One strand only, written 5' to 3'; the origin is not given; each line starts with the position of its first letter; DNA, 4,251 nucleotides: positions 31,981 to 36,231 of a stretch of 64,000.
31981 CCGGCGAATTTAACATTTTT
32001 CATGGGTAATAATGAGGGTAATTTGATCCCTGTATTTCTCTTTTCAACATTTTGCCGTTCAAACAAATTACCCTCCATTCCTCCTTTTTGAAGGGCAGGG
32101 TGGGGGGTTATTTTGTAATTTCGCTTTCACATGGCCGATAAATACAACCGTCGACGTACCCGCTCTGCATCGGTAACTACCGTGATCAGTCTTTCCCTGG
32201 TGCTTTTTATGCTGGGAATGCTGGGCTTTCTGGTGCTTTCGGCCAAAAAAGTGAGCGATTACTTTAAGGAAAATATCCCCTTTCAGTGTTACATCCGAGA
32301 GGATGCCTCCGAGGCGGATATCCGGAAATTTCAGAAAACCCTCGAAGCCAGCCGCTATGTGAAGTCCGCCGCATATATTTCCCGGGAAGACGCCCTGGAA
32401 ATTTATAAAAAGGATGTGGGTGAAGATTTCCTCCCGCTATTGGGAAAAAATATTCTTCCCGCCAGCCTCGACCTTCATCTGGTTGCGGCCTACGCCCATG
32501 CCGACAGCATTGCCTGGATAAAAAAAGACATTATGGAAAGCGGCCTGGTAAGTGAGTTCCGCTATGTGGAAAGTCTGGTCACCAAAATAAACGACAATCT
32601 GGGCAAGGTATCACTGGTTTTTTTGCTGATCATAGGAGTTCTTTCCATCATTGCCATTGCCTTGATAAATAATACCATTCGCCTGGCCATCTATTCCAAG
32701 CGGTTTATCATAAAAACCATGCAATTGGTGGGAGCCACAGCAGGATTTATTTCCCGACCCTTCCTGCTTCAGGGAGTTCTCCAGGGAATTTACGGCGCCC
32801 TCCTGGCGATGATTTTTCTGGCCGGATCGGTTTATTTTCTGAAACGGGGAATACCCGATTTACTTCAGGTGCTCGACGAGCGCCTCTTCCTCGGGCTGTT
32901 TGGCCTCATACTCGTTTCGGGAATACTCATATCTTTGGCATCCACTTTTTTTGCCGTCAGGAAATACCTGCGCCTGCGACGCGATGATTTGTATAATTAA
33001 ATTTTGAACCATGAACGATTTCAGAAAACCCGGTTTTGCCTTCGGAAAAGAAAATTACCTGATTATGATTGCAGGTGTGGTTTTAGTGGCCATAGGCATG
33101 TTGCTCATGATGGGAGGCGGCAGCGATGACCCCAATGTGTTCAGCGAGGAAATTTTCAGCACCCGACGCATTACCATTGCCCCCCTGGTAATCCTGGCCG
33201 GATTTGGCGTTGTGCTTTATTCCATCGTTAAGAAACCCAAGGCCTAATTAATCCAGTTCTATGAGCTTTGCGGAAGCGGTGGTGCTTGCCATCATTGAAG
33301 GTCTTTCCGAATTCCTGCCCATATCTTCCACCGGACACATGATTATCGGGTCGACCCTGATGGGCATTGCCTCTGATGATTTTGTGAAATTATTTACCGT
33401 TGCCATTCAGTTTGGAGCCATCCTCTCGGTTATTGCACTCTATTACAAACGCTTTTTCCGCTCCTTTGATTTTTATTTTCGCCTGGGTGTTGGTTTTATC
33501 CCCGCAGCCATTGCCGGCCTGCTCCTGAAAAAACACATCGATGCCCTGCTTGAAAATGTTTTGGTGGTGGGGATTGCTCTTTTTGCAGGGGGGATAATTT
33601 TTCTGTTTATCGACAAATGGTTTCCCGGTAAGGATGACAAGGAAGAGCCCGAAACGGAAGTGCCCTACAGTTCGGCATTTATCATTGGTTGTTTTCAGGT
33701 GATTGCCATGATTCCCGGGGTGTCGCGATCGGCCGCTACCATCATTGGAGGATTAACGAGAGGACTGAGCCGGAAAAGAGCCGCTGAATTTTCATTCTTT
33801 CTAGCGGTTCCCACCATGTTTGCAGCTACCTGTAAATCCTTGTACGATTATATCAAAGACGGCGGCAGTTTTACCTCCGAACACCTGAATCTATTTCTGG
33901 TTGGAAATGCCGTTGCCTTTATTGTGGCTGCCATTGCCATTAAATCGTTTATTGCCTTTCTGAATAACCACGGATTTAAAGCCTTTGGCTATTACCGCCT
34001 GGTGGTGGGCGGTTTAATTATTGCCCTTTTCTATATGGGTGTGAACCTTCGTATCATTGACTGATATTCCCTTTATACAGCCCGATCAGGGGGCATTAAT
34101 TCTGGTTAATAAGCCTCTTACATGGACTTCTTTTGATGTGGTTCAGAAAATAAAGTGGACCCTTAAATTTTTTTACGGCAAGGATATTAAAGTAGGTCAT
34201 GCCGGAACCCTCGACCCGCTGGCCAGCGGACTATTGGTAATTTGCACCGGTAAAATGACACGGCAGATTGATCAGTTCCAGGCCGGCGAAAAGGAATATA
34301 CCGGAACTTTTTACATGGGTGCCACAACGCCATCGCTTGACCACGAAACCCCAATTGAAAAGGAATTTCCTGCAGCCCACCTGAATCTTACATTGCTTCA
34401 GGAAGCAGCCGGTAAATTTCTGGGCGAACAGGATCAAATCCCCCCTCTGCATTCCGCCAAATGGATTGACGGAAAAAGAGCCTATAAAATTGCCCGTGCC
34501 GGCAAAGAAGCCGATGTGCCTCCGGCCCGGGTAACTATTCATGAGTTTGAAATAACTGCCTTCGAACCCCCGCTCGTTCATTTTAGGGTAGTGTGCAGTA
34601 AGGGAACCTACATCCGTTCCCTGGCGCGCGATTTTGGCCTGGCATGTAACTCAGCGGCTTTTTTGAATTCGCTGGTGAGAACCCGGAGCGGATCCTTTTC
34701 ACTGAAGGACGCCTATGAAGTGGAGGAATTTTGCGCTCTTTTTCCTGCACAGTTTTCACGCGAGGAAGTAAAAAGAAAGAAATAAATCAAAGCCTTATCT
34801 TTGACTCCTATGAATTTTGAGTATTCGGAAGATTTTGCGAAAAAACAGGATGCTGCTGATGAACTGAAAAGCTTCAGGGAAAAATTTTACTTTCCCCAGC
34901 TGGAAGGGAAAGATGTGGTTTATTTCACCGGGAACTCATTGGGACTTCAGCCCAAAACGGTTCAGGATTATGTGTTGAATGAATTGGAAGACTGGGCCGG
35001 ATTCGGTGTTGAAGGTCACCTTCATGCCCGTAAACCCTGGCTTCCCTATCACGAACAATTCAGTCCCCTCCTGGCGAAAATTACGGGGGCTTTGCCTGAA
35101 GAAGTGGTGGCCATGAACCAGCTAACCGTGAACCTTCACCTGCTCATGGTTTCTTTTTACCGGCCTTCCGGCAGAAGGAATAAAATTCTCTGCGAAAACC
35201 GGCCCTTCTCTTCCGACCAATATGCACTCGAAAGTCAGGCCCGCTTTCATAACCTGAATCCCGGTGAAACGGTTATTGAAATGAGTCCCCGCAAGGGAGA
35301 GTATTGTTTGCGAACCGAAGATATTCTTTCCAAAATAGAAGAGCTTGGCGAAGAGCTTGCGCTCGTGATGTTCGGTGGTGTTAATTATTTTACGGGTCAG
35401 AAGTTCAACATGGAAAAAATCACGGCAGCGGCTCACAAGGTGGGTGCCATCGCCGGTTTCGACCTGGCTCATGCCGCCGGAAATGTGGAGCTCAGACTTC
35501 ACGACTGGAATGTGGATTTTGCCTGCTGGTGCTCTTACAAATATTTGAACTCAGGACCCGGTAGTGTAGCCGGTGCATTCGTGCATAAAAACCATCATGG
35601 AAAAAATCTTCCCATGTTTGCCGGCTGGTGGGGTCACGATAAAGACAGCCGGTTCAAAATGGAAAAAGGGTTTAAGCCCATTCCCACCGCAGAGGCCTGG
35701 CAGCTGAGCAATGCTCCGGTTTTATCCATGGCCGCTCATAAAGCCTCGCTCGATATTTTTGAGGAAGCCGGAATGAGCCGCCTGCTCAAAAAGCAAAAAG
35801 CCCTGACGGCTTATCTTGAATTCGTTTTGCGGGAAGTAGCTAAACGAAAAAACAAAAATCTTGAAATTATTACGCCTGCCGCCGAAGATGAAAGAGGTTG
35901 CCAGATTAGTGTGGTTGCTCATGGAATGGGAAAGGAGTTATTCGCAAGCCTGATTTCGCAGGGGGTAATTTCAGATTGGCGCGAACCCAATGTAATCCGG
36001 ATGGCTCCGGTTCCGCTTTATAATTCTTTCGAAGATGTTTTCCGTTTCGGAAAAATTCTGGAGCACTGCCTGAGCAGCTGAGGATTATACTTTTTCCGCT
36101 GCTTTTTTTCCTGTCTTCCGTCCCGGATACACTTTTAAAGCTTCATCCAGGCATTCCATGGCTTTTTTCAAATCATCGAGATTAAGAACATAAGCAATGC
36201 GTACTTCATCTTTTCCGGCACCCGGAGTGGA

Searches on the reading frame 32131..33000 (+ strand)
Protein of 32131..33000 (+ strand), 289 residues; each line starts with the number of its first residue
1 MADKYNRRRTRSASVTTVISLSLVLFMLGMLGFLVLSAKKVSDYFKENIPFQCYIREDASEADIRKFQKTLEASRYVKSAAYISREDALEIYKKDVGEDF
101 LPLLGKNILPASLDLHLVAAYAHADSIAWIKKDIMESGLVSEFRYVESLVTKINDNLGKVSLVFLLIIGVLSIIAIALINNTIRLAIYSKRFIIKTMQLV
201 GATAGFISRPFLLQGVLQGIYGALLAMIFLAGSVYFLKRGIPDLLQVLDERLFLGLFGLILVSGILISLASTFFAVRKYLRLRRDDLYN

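Call 10: search_protein_families(library=pfam, proteins=[window:32131-33000:+], max_evalue=0.001)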
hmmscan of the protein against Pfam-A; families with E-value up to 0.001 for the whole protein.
window:32131-33000:+ (289 aa): 2 families
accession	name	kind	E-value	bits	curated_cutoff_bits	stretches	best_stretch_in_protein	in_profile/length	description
PF18075.7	FtsX_ECD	-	4.4e-13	50.1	23.5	1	52-136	4-89/96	FtsX extracellular domain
PF02687.27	FtsX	-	3e-07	31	25.5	1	166-280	2-116/120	FtsX-like permease C-terminal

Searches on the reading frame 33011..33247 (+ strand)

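Call 10: search_protein_families(library=pfam, proteins=[window:33011-33247:+], max_evalue=0.001)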
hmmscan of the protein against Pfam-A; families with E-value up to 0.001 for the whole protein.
window:33011-33247:+ (78 aa): 1 family
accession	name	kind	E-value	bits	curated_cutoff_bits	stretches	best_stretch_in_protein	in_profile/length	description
PF11297.13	DUF3098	-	5.9e-30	103.1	25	1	10-76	1-67/67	Protein of unknown function (DUF3098)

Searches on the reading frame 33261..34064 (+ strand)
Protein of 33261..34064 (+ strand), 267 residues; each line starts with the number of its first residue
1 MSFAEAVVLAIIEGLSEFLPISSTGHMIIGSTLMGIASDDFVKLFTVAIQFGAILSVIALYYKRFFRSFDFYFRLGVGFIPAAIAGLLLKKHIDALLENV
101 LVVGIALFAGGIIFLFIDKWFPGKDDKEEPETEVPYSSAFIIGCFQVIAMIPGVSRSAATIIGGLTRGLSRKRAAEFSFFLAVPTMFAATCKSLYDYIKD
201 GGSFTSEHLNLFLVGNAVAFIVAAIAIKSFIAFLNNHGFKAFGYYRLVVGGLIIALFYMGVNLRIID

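Call 10: search_protein_families(library=pfam, proteins=[window:33261-34064:+], max_evalue=0.001)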
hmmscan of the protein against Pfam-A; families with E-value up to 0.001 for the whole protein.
window:33261-34064:+ (267 aa): 1 family
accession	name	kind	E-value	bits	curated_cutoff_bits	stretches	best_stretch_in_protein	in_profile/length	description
PF02673.24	BacA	-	6.7e-76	255.8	33.4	1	6-251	1-256/257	Bacitracin resistance protein BacA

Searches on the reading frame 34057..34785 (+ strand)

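Call 10: search_protein_families(library=pfam, proteins=[window:34057-34785:+], max_evalue=0.001)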
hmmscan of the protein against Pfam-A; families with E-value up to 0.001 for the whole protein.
window:34057-34785:+ (242 aa): 2 families
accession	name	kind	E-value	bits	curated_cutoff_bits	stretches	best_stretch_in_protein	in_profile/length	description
PF01509.24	TruB_N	-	7.5e-47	159.9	27.3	1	45-186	8-149/149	TruB family pseudouridylate synthase (N terminal domain)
PF16198.10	TruB_C_2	-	0.00039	20.9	29.3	1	187-227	1-41/66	tRNA pseudouridylate synthase B C-terminal domain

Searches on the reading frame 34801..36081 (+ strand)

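Call 10: search_protein_families(library=pfam, proteins=[window:34801-36081:+], max_evalue=0.001)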
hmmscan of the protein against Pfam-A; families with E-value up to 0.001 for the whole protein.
window:34801-36081:+ (426 aa): 2 families
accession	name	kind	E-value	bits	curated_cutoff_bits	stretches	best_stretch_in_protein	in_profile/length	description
PF22580.2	KYNU_C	-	1.4e-23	83.1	27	1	330-420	3-90/90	Kynureninase C-terminal domain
PF00266.25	Aminotran_5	-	4e-12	46.2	21.5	1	41-387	2-330/371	Aminotransferase class-V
